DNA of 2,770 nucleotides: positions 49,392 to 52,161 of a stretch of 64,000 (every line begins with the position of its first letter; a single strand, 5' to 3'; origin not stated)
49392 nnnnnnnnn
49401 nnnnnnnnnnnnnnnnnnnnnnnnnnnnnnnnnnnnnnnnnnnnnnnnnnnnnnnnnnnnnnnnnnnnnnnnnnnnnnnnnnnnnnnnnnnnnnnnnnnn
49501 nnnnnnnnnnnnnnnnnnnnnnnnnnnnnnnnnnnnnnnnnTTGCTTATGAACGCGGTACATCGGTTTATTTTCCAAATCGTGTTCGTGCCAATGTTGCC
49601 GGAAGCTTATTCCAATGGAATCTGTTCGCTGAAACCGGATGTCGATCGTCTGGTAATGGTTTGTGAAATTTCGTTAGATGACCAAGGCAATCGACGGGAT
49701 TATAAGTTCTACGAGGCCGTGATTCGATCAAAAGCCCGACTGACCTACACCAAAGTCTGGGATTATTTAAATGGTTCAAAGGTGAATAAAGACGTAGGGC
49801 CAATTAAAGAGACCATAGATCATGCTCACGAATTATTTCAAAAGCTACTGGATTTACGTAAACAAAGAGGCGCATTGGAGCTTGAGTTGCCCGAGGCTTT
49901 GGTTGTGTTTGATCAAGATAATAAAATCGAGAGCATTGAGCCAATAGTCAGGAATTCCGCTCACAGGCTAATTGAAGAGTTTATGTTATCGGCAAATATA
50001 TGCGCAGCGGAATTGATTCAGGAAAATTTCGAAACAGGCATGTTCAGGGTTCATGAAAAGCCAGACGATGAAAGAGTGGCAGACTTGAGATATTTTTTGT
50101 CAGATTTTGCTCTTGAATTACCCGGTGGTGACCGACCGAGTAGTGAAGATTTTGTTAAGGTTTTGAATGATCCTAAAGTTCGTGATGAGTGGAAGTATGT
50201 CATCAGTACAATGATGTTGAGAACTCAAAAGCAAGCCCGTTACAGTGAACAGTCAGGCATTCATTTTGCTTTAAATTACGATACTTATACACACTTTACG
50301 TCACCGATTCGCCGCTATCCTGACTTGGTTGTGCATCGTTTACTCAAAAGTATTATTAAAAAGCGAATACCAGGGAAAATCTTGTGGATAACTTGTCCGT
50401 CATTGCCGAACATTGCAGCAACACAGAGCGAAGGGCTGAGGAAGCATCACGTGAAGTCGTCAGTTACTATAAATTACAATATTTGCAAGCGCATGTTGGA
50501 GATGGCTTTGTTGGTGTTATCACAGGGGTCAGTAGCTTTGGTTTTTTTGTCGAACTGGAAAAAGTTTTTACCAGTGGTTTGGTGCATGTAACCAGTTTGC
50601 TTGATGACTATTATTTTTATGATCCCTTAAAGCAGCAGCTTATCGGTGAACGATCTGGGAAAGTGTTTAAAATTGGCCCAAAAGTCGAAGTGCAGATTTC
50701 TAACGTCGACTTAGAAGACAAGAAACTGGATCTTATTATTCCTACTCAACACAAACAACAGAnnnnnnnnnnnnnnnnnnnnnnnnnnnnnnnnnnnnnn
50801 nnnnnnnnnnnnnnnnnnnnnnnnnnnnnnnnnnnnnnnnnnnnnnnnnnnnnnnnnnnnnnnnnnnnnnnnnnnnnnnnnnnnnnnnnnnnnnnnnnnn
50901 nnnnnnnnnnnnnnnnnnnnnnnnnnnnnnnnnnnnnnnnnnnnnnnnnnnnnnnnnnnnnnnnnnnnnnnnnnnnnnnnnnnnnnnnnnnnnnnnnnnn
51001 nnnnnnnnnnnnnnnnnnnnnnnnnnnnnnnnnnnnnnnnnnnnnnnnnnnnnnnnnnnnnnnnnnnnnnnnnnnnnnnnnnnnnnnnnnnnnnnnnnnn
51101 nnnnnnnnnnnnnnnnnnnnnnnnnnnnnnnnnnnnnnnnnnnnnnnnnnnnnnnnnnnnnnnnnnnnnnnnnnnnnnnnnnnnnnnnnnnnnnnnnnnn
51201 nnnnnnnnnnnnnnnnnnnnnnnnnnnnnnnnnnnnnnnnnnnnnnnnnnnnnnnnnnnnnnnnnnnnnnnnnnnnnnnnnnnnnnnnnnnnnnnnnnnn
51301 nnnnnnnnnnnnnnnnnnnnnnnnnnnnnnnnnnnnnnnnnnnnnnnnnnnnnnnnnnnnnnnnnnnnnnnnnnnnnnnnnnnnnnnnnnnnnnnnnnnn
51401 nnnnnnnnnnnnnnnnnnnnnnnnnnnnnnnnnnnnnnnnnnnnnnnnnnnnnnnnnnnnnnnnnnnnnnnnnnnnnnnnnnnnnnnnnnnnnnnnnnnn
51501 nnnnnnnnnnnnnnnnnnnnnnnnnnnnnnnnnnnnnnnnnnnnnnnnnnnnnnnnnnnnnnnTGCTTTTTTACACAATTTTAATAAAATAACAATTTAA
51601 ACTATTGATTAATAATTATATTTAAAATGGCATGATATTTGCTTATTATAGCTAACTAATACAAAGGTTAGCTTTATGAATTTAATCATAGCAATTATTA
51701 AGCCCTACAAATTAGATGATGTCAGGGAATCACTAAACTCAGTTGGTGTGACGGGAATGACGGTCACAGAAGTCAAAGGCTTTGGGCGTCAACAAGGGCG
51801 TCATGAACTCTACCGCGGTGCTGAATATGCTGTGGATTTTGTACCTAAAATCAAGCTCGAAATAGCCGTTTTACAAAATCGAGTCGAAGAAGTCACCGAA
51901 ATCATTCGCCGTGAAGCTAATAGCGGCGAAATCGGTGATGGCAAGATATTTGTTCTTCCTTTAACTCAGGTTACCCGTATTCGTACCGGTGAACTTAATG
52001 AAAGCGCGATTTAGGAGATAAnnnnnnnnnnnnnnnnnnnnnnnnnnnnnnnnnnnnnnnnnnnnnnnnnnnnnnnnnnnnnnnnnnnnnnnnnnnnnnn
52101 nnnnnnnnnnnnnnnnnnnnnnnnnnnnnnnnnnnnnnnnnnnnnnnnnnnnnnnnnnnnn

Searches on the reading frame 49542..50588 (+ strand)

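Call 58: search_protein_families(library=pfam, proteins=[window:49542-50588:+], max_evalue=0.05)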
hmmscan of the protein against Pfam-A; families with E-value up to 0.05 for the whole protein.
window:49542-50588:+ (349 aa): 1 family
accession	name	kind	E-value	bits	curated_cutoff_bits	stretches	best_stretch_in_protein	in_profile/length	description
PF00773.25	RNB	-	7.4e-75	252.7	29.3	1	15-273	70-325/326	RNB domain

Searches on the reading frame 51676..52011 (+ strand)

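Call 110: search_protein_families(library=pfam, proteins=[window:51676-52011:+], max_evalue=0.001)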
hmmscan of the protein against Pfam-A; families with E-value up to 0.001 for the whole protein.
window:51676-52011:+ (112 aa): 1 family
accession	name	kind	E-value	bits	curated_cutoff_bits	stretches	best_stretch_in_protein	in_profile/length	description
PF00543.27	P-II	-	1.7e-29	102.6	25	1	1-106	1-102/102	Nitrogen regulatory protein P-II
